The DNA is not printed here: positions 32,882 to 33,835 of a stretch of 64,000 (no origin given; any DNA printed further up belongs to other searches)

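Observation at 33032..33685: Non-canonical CX4CH heme-binding site in the TM-anchored pentaheme cytochrome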

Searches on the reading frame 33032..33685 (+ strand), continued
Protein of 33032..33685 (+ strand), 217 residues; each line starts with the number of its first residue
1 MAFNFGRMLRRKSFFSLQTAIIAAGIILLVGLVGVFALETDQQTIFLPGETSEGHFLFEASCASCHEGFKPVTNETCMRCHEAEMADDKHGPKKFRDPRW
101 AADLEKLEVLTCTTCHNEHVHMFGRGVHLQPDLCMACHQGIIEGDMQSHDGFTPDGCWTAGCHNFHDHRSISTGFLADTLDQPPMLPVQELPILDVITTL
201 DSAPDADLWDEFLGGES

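Call 22: list_cluster_members(proteins=[P0122, P0123, P0126, P0134, P0136, P0139, P0160, P0163, P0187, P0209])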
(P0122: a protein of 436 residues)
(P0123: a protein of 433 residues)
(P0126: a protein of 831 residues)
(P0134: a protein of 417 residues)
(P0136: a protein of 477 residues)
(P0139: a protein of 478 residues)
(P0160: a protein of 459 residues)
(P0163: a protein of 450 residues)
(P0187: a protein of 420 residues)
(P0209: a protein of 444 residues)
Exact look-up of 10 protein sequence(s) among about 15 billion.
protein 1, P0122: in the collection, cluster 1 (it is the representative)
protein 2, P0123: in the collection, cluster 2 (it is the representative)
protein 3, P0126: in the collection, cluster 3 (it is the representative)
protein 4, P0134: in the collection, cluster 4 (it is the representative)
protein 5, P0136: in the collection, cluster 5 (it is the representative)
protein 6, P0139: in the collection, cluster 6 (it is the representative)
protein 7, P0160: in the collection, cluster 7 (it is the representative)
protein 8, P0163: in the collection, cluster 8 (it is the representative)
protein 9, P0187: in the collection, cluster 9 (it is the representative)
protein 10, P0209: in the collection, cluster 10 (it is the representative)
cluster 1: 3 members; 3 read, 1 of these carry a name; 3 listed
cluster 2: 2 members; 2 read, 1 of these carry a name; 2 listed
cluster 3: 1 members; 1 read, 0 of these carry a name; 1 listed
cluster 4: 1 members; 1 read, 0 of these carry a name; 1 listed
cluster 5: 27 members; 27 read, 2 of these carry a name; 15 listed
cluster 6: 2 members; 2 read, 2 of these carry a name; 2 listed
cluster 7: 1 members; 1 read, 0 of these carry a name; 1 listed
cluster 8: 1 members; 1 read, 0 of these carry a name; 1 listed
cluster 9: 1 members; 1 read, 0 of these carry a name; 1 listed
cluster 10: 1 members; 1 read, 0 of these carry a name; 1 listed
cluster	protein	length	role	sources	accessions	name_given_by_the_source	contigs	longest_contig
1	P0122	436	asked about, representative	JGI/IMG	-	predicted CXXCH cytochrome family protein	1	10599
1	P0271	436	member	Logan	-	-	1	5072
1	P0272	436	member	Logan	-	-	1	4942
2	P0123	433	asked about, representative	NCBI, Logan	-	-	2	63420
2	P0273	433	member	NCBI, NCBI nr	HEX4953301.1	MAG TPA: NrfA- nitrite reduction protein [Thermoanaerobaculia bacterium] | NrfA- nitrite reduction protein [Thermoanaerobaculia bacterium]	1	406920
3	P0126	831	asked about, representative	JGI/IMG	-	-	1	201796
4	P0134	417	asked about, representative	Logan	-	-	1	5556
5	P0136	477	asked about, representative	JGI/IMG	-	-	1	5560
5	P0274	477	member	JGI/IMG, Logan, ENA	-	hypothetical protein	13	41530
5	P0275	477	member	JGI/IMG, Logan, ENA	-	hypothetical protein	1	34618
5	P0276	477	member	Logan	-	-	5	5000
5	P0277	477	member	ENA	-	-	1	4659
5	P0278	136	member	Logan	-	-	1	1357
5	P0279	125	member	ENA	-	-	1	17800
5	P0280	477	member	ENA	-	-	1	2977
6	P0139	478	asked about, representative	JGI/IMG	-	predicted CXXCH cytochrome family protein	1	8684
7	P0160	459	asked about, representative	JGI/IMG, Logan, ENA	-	-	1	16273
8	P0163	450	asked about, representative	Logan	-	-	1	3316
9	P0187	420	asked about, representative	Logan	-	-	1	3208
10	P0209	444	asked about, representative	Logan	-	-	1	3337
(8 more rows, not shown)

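Call 23: find_encoding_contigs(protein=P0123, flank=10000, max_places=2)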
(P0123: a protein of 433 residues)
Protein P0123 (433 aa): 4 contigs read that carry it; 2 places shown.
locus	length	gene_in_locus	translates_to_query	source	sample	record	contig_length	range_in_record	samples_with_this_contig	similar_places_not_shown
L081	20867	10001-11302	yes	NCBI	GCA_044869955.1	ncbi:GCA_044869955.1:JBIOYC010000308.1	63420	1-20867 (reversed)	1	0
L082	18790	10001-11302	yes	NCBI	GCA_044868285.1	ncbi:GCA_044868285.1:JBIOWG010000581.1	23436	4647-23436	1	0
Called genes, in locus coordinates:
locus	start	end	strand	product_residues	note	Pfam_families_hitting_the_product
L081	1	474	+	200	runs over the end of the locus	PF04542:Sigma70_r2 (weak)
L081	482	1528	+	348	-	PF13490:zf-HC2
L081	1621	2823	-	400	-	PF00899:ThiF, PF00581:Rhodanese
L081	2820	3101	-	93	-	PF02597:ThiS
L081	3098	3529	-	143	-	PF14464:Prok-JAB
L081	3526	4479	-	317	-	PF00291:PALP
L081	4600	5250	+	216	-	PF00174:Oxidored_molyb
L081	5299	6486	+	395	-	PF13173:AAA_14, PF13635:DUF4143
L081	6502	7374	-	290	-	PF01694:Rhomboid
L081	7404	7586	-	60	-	-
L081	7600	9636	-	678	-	PF00378:ECH_1, PF16113:ECH_2, PF02737:3HCDH_N, PF00725:3HCDH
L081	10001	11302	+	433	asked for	PF14522:Cytochrome_C7 (faint), PF14537:Cytochrom_c3_2 (faint)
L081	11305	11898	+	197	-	PF11845:Tll0287-like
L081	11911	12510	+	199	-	-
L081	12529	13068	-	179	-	PF07700:HNOB, PF02830:V4R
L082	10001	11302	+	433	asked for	PF14522:Cytochrome_C7 (faint), PF14537:Cytochrom_c3_2 (faint)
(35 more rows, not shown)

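Call 24: find_encoding_contigs(protein=P0160, flank=10000, max_places=2)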
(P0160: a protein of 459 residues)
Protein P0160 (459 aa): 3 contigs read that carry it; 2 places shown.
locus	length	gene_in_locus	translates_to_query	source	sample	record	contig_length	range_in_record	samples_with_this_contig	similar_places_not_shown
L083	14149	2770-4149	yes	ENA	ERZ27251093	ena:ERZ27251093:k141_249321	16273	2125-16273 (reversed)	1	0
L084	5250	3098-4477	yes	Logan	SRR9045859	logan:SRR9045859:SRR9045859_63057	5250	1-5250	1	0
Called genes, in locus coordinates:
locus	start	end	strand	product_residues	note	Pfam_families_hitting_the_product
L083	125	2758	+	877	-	PF00027:cNMP_binding, PF04324:Fer2_BFD, PF00970:FAD_binding_6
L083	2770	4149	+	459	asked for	PF02085:Cytochrom_CIII (faint), PF09699:Paired_CXXCH_1 (faint), PF14522:Cytochrome_C7 (faint), PF22113:Mtrc-MtrF_II-IV_dom, PF14537:Cytochrom_c3_2 (weak)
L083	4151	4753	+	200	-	PF11845:Tll0287-like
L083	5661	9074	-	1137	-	PF26300:PEPCK_PPi_lobe_2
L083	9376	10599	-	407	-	PF00483:NTP_transferase, PF24894:Hexapep_GlmU, PF25247:LbH_GLGC (faint), PF25084:LbH_EIF2B, PF25087:GMPPB_C (weak)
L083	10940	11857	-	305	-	PF00892:EamA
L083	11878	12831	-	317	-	PF00005:ABC_tran, PF02463:SMC_N, PF13304:AAA_21 (faint), PF08352:oligo_HPY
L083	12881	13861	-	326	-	PF00005:ABC_tran, PF13304:AAA_21 (weak), PF08352:oligo_HPY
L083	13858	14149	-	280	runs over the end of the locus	PF12911:OppC_N, PF00528:BPD_transp_1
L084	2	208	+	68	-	?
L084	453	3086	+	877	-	PF00027:cNMP_binding, PF04324:Fer2_BFD, PF00970:FAD_binding_6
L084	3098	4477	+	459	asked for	PF02085:Cytochrom_CIII (faint), PF09699:Paired_CXXCH_1 (faint), PF14522:Cytochrome_C7 (faint), PF22113:Mtrc-MtrF_II-IV_dom, PF14537:Cytochrom_c3_2 (weak)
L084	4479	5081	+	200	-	PF11845:Tll0287-like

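Call 34: find_encoding_contigs(protein=P0126, flank=10000, max_places=1)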
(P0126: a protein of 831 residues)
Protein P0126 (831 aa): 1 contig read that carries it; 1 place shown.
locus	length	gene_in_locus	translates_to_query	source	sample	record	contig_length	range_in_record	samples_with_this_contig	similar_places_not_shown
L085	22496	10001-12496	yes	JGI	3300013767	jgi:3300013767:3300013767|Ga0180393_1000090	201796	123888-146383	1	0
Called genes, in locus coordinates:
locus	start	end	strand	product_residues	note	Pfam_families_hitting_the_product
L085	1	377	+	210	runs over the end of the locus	-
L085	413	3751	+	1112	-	-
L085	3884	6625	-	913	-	-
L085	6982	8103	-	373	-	-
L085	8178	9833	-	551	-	-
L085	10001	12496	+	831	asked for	PF07690:MFS_1, PF00083:Sugar_tr, PF14537:Cytochrom_c3_2 (faint)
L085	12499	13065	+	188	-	PF11845:Tll0287-like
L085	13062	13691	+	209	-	-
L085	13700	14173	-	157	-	PF01668:SmpB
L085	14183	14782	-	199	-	-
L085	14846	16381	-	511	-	PF01676:Metalloenzyme, PF06415:iPGM_N, PF00884:Sulfatase (weak)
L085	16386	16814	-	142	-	PF02590:SPOUT_MTase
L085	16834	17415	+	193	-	PF07719:TPR_2 (faint)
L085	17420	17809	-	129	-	PF02410:RsfS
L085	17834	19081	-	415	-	PF00171:Aldedh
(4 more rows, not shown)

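Call 35: find_encoding_contigs(protein=P0274, flank=10000, max_places=2)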
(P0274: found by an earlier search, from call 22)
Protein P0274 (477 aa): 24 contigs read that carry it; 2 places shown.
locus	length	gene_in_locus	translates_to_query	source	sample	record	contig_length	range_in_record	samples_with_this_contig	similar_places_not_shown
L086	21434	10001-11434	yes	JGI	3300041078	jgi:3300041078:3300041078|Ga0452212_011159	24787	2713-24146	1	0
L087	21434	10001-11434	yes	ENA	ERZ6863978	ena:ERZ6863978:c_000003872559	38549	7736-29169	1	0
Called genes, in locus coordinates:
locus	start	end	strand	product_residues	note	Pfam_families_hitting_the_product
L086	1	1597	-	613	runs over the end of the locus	PF12838:Fer4_7 (faint), PF13187:Fer4_9 (faint), PF12797:Fer4_2 (faint), PF13247:Fer4_11, PF00037:Fer4 (weak), PF13237:Fer4_10 (weak), PF04976:DmsC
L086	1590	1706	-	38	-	-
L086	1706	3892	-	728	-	PF04879:Molybdop_Fe4S4, PF00384:Molybdopterin, PF01568:Molydop_binding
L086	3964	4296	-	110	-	PF00355:Rieske, PF13806:Rieske_2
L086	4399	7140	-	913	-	PF07992:Pyr_redox_2, PF13738:Pyr_redox_3, PF00070:Pyr_redox, PF18267:Rubredoxin_C, PF04324:Fer2_BFD, PF03460:NIR_SIR_ferr, PF01077:NIR_SIR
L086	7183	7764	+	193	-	PF03861:ANTAR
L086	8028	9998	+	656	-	PF07992:Pyr_redox_2, PF13241:NAD_binding_7 (faint), PF01266:DAO (faint), PF05834:Lycopene_cycl (faint), PF13738:Pyr_redox_3, PF00070:Pyr_redox, PF18267:Rubredoxin_C, PF04324:Fer2_BFD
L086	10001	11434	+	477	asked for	PF14522:Cytochrome_C7 (faint), PF02085:Cytochrom_CIII (faint), PF14537:Cytochrom_c3_2, PF22113:Mtrc-MtrF_II-IV_dom (faint)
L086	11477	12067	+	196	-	PF11845:Tll0287-like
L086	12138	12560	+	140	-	PF00042:Globin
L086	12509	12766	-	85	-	-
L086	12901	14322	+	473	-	PF09084:NMT1 (faint), PF13379:NMT1_2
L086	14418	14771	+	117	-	-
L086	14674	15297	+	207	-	PF00528:BPD_transp_1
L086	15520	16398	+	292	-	PF00005:ABC_tran, PF13304:AAA_21 (faint)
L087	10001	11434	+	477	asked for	PF14522:Cytochrome_C7 (faint), PF02085:Cytochrom_CIII (faint), PF14537:Cytochrom_c3_2, PF22113:Mtrc-MtrF_II-IV_dom (faint)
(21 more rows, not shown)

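Call 46: search_solved_structures(query=A2, max_evalue=1, show_alignments=3)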
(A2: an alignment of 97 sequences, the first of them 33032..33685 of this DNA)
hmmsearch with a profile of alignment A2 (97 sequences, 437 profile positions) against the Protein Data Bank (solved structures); distinct sequences matched with E-value up to 1: 64 (the best 60 are shown).
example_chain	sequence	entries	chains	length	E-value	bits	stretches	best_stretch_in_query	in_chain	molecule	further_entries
6r2q_A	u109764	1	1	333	1.4e-10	44.1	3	306-395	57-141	Cystathionine beta-synthase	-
2zo5_A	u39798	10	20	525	6.6e-10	41.8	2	343-396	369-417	Eight-heme nitrite reductase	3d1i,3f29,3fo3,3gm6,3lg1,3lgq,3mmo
2ot4_A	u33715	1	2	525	6.7e-10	41.8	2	343-396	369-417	Eight-heme nitrite reductase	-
4q0t_A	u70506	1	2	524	8.7e-10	41.4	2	343-396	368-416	Eight-heme nitrite reductase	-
3owm_A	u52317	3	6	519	1.3e-09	40.9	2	343-396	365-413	Eight-heme nitrite reductase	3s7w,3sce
3uu9_A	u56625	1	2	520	1.3e-09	40.9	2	343-396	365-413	Eight-heme nitrite reductase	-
3rkh_A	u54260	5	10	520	1.3e-09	40.9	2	343-396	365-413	Eight-heme nitrite reductase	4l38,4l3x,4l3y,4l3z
4q4u_A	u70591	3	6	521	1.3e-09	40.9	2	343-396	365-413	Eight-heme nitrite reductase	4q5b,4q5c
2j7a_A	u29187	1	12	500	6.2e-09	38.6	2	203-273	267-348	CYTOCHROME C NITRITE REDUCTASE NRFA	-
2vr0_A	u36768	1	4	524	7.2e-09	38.4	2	203-273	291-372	CYTOCHROME C NITRITE REDUCTASE, CATALYTIC SUBUNIT NFRA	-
4qo5_A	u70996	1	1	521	1.8e-08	37.1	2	296-369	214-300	Hypothetical multiheme protein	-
3sxq_A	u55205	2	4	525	5e-08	35.6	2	343-395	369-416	Eight-heme nitrite reductase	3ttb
2rf7_A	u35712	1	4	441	1.3e-06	30.9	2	248-396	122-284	Cytochrome c-552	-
4wjy_A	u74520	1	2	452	1.6e-06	30.7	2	247-396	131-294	Cytochrome c-552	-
6f0k_A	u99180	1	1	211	1.7e-06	30.6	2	214-301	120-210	Cytochrome c family protein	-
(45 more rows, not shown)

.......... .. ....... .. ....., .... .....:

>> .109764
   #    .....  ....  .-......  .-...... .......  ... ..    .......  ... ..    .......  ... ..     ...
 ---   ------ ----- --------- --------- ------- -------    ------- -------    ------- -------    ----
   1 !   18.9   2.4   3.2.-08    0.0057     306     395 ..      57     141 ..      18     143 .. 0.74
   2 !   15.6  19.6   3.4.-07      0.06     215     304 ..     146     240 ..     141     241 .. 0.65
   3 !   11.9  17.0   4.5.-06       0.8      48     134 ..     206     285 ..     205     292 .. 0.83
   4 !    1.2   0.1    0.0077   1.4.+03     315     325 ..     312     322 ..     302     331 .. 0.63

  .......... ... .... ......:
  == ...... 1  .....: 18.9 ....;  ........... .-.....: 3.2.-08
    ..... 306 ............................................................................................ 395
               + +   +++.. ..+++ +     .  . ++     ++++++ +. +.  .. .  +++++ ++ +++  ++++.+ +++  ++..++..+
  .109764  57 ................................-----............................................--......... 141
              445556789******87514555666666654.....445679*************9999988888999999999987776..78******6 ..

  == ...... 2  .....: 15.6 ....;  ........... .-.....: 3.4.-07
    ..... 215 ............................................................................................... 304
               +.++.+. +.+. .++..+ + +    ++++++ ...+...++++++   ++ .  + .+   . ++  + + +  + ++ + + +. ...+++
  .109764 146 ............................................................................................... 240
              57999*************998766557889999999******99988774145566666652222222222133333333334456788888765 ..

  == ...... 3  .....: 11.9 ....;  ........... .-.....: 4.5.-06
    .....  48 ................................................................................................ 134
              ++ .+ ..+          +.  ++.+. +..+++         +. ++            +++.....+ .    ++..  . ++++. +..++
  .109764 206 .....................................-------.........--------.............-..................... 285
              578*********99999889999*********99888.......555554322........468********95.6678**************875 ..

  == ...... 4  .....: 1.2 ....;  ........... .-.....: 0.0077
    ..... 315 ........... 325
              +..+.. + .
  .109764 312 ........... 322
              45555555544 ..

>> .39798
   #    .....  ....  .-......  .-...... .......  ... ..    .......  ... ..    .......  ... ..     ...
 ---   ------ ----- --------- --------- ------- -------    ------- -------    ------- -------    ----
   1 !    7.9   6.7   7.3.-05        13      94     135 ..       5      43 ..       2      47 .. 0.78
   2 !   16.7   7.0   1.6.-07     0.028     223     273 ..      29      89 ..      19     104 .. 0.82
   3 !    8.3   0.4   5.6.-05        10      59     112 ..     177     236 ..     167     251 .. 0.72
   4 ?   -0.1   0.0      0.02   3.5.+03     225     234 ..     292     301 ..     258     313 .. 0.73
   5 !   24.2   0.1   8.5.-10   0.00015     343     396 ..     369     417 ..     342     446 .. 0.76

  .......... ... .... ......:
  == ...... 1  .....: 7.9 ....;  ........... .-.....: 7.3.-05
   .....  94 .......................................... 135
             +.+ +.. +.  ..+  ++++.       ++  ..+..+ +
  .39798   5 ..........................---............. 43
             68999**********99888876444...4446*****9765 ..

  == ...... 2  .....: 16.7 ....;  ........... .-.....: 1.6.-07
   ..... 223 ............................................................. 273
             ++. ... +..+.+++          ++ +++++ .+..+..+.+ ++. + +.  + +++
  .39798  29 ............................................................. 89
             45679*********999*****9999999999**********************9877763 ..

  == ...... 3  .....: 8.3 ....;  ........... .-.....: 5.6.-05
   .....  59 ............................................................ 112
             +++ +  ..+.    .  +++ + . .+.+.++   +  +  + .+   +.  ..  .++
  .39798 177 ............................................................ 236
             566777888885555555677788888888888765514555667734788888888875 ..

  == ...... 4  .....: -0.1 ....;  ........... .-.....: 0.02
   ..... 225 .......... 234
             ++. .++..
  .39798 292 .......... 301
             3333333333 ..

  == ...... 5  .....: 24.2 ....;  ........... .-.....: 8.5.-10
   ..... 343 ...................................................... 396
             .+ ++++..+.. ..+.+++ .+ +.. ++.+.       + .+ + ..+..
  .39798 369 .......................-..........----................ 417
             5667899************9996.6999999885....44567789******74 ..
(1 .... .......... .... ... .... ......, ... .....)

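Call 50: predict_structure(alignment_id=A2)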
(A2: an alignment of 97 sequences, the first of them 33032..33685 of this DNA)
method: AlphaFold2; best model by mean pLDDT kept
length: 217 residues; sequences in the alignment: 97
mean_pLDDT: 82.6   pTM: 0.64
mean pLDDT of the five models: 82.6, 82.6, 82.4, 75.6, 72.1
residues with pLDDT >= 90: 56; 70-90: 134; 50-70: 22; < 50: 5
segments of 3 or more residues with pLDDT < 50: 214-217
pLDDT, mean of each block of 10 residues (from residue 1): 57 83 97 89 86 85 90 93 90 89 86 84 61 87 92 85 83 84 80 78 77 52
secondary structure, 60 per line:
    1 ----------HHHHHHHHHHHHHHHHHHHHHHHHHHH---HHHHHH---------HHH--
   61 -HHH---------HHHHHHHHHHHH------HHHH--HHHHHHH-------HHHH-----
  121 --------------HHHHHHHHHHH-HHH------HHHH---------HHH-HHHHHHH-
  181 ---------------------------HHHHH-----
elements in order: H11-37 H41-46 H74-85 H92-95 H98-104 H112-115 H135-145 H156-159 H173-179 H208-212

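Call 56: fold_search(model_id=the predicted structure, library=pdb)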
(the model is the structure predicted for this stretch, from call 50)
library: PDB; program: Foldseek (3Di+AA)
matches with E <= 10: 2; with E <= 0.001: 0
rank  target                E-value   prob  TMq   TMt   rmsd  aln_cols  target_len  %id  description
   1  3sxq_B                3.8e+00  0.07  0.18  0.08   7.6        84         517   19  Structure of a hexameric multiheme c nitrite reductase from the extremophile bacterium Thiolkalivibrio paradoxus (released 2012-09-26)
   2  3mmo_A                6.9e+00  0.04  0.17  0.08   8.2        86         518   20  Structure of the Thioalkalivibrio nitratireducens cytochrome c nitrite reductase in complex with cyanide (released 2010-09-29)
